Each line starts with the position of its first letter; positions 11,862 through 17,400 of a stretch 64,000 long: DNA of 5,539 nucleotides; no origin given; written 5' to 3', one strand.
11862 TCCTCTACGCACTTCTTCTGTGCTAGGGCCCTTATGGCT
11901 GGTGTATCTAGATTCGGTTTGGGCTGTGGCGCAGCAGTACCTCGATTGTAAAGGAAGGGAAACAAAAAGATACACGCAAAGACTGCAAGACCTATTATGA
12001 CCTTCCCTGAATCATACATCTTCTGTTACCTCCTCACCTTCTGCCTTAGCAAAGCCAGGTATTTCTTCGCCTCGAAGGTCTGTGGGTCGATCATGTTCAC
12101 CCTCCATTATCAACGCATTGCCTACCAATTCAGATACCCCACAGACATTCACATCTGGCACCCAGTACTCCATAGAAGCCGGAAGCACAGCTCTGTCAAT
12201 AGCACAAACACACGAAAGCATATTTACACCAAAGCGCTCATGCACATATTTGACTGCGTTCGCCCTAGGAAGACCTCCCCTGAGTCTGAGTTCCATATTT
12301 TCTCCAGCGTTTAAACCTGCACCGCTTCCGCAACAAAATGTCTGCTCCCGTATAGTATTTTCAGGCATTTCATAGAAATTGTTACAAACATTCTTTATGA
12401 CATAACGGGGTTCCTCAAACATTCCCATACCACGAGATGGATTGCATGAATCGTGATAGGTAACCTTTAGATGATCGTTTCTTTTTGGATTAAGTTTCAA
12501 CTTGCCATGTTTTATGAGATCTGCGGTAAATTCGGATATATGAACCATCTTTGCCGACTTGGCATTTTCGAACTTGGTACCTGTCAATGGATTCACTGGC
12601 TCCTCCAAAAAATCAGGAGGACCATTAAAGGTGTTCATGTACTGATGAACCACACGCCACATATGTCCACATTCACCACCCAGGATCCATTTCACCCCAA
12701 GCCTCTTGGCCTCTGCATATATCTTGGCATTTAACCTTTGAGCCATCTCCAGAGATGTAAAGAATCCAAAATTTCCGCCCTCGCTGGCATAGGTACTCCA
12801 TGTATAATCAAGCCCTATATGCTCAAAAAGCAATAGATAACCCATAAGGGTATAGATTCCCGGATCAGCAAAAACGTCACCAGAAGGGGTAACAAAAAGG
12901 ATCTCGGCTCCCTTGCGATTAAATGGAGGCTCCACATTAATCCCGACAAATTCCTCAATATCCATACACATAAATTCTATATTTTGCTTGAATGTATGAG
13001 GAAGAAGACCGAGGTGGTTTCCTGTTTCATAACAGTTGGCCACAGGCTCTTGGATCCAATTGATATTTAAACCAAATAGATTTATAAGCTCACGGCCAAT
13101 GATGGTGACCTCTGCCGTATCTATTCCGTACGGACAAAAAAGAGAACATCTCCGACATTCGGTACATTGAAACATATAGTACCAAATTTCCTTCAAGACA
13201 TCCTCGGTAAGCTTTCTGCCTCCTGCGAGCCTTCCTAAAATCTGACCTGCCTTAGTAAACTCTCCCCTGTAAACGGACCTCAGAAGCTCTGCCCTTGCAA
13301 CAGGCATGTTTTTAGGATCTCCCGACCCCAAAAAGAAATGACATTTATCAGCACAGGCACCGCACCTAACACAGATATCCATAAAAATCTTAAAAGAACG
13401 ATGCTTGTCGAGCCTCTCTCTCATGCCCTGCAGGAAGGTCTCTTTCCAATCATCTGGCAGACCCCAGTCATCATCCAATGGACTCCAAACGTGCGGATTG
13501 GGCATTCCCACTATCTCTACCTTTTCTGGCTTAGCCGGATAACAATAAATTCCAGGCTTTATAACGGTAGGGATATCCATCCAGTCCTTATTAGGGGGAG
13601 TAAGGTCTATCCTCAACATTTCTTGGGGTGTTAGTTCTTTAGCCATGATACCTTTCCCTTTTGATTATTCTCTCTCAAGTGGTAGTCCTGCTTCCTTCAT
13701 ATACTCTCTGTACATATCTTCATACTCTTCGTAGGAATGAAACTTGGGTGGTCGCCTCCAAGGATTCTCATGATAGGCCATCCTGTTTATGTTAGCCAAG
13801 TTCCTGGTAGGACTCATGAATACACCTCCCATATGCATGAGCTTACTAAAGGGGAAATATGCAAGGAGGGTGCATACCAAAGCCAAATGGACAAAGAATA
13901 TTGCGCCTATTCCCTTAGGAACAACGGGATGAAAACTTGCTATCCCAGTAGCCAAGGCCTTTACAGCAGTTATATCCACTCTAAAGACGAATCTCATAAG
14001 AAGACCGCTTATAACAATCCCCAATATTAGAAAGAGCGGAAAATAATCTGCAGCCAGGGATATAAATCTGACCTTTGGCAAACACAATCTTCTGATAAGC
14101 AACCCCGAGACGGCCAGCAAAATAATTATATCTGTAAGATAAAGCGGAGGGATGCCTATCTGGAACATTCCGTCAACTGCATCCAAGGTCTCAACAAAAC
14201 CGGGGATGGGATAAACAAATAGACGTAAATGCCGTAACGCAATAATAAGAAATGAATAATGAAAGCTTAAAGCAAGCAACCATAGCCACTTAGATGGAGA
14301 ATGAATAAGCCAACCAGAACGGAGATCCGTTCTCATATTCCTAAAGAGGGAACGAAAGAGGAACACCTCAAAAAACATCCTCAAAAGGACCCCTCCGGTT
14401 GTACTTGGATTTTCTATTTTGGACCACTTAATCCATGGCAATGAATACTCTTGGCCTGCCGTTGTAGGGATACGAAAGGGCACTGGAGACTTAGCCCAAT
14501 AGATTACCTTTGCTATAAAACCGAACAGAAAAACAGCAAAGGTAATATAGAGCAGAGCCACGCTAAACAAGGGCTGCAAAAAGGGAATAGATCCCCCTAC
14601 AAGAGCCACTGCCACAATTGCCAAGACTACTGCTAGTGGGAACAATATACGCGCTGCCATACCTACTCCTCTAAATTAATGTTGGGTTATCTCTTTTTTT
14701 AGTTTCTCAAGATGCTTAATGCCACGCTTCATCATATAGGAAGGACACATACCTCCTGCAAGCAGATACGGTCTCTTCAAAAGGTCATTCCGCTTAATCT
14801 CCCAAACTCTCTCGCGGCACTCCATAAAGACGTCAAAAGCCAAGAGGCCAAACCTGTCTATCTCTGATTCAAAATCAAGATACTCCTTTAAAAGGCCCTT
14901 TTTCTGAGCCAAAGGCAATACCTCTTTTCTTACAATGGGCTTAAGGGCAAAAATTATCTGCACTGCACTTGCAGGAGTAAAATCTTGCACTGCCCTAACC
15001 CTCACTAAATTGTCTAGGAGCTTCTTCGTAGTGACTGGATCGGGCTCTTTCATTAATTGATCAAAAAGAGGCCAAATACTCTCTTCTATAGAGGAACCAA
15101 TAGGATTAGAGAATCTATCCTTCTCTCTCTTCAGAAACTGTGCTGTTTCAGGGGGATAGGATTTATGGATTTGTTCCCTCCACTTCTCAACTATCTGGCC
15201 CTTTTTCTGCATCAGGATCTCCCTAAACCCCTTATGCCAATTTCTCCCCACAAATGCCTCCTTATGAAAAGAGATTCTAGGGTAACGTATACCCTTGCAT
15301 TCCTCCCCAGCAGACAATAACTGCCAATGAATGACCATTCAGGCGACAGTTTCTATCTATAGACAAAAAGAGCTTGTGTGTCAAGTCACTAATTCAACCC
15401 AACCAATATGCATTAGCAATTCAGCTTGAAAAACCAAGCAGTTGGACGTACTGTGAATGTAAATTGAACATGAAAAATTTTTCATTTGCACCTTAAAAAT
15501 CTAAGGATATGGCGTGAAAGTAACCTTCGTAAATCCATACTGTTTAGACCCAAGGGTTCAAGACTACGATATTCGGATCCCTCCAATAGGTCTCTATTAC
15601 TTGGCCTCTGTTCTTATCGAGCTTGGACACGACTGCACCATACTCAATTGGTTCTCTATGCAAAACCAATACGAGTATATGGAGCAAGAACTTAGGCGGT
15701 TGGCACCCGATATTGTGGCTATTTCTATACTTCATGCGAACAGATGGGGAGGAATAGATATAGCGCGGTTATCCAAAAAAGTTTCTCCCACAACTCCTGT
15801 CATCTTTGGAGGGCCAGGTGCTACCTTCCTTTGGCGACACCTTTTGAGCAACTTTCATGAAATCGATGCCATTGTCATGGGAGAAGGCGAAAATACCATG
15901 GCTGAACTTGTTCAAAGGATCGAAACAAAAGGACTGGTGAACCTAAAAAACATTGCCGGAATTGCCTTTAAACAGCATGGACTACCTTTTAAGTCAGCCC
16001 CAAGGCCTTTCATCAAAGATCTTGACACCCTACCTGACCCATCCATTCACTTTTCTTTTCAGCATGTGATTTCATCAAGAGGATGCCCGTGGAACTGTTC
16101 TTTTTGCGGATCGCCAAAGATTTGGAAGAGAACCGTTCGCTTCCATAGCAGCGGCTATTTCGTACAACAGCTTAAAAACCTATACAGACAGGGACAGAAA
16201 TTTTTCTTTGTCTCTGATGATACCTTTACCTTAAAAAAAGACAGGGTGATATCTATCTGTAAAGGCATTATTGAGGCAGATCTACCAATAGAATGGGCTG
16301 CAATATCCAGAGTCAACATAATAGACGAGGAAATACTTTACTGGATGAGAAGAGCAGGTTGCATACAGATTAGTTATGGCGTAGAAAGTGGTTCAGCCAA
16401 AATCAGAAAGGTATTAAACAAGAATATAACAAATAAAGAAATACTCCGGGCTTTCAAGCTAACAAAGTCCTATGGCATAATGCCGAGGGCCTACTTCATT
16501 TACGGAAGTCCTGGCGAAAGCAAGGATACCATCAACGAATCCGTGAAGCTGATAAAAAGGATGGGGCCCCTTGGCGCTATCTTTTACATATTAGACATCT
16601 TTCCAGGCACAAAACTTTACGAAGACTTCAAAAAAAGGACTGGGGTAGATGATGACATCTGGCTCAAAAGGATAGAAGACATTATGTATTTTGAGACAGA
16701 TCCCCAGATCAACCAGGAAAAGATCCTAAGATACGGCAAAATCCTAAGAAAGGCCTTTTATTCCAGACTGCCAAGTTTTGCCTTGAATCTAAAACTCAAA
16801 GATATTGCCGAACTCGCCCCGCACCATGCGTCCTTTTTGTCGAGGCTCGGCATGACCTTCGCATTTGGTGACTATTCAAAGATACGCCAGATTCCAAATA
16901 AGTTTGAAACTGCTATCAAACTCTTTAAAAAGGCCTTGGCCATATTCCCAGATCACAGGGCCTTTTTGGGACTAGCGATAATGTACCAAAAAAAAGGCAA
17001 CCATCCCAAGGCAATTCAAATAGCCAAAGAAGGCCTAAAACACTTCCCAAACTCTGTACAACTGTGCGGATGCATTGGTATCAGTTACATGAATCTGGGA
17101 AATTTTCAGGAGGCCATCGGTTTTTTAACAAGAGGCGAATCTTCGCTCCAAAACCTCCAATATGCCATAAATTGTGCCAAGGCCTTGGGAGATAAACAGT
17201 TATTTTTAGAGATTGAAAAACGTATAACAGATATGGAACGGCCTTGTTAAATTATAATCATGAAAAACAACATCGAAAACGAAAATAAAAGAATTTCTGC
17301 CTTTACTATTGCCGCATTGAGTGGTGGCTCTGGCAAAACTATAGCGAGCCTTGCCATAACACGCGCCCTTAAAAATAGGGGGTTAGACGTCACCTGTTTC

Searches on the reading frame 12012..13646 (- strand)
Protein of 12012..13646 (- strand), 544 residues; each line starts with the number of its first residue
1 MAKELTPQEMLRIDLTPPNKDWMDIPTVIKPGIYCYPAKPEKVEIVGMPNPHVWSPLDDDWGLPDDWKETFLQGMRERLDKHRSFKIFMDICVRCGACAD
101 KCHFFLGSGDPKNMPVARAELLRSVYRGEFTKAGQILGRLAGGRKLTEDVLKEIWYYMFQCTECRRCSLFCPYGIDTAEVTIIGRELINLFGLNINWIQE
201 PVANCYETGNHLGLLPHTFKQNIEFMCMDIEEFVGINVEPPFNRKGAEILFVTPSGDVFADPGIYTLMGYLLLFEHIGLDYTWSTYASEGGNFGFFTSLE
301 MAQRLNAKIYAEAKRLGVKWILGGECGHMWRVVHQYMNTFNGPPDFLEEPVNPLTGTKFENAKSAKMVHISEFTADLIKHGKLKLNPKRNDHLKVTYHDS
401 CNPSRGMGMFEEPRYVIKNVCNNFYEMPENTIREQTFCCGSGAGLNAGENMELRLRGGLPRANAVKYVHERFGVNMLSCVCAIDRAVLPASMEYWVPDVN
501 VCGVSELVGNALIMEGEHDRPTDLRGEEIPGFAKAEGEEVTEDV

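Call 12: search_protein_families(library=ncbifam, proteins=[window:12012-13646:-], max_evalue=0.00001)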
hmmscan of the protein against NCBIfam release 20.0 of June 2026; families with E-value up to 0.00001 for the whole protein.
window:12012-13646:- (544 aa): 6 families
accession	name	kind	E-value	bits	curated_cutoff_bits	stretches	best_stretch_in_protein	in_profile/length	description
NF045796.1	DsrK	equivalog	3.2e-216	718.2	400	1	55-521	15-444/453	sulfate reduction electron transfer complex DsrMKJOP subunit DsrK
NF045724.1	ferredox_TmcB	equivalog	1.4e-45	155.7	735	1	84-466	35-386/430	electron transfer complex ferredoxin TmcB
NF045711.1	sulf_resp_HmcF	equivalog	7.5e-38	130.5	750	1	84-447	54-387/457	sulfate respiration complex iron-sulfur protein HmcF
NF045670.1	quin_L_LdhH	equivalog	9.6e-17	60.5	800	1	363-442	572-644/706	L-lactate dehydrogenase (quinone) large subunit LdhH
NF004898.0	PRK06259.1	equivalog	2.3e-15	56.2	385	1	363-466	353-445/488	fumarate reductase (CoM/CoB) subunit TfrB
NF008434.0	PRK11274.1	equivalog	2.4e-06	26.7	333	0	78-189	11-103/409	glycolate oxidase subunit GlcF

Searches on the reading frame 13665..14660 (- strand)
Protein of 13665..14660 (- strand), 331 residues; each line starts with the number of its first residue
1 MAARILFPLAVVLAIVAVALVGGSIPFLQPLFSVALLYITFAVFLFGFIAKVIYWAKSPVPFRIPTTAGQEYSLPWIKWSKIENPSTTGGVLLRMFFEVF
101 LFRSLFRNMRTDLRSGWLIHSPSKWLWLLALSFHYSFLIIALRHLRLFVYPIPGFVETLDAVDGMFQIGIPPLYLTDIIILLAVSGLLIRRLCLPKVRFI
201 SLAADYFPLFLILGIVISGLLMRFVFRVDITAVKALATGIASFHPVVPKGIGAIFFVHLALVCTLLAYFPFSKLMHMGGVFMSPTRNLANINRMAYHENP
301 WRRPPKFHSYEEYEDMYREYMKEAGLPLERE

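Call 12: search_protein_families(library=ncbifam, proteins=[window:13665-14660:-], max_evalue=0.00001)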
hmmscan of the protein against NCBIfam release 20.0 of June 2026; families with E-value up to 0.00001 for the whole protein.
window:13665-14660:- (331 aa): 1 family
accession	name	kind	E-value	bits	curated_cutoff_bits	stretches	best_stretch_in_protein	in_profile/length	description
NF038037.1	cytob_DsrM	equivalog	4.1e-141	469.8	300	1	12-330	1-320/320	sulfate reduction electron transfer complex DsrMKJOP subunit DsrM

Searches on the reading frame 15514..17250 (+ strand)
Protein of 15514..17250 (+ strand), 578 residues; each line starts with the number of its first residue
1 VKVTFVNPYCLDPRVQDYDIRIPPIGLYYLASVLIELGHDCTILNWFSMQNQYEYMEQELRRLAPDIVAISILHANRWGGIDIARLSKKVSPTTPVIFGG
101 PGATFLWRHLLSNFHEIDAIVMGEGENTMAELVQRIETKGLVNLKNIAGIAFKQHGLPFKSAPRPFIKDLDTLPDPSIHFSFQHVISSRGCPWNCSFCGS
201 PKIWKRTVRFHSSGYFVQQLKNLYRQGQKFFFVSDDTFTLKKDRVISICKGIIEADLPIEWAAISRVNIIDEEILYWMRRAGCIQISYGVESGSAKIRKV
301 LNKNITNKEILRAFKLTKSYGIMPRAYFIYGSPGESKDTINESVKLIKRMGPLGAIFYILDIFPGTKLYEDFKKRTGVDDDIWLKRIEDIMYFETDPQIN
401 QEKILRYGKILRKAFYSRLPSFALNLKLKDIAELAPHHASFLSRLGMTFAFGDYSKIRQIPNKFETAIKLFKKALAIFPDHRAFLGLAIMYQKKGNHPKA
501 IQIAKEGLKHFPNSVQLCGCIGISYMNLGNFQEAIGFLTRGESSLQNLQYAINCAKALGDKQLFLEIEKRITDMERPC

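Call 48: search_protein_families(library=ncbifam, proteins=[window:15514-17250:+], max_evalue=1e-25)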
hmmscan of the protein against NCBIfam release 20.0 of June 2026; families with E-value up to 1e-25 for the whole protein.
window:15514-17250:+ (578 aa): 10 families
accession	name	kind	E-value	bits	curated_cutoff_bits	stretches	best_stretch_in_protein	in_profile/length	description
TIGR02026.1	BchE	equivalog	2.8e-51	174.9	481.35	1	21-418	19-430/497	magnesium-protoporphyrin IX monomethyl ester anaerobic oxidative cyclase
NF050148.1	rSAM_ApyD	equivalog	7.9e-48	163.3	750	1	23-374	24-395/645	RiPP biosynthesis radical SAM protein ApyD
TIGR04479.1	bcpD_PhpK_rSAM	subfamily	2.2e-40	138.5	600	1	22-352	70-411/504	PhpK family radical SAM P-methyltransferase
TIGR04072.2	rSAM_ladder_B12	equivalog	4.3e-40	137.7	360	1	22-403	16-399/443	lipid biosynthesis B12-binding/radical SAM protein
TIGR03471.1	HpnJ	equivalog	1.7e-35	122.8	577.6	1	80-418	84-435/472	hopanoid biosynthesis associated radical SAM protein HpnJ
TIGR04014.1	B12_SAM_MJ_0865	equivalog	4.9e-29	101.4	360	1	57-370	31-356/434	methyl-coenzyme M reductase glutamine C-methyltransferase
TIGR04385.1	B12_rSAM_cofa1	equivalog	1.2e-28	100.5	450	1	21-350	17-364/438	B12 lower ligand biosynthesis radical SAM protein BzaD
TIGR04013.1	B12_SAM_MJ_1487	hypoth_equivalog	4.1e-28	98.3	251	0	59-238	37-208/382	TIGR04013 family B12-binding domain/radical SAM domain-containing protein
TIGR04190.1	B12_SAM_Ta0216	equivalog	4.2e-27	95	500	0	23-166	36-180/554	TIGR04190 family B12-binding domain/radical SAM domain protein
TIGR04367.1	HpnR_B12_rSAM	equivalog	7.3e-27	94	650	0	19-323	17-326/490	hopanoid C-3 methylase HpnR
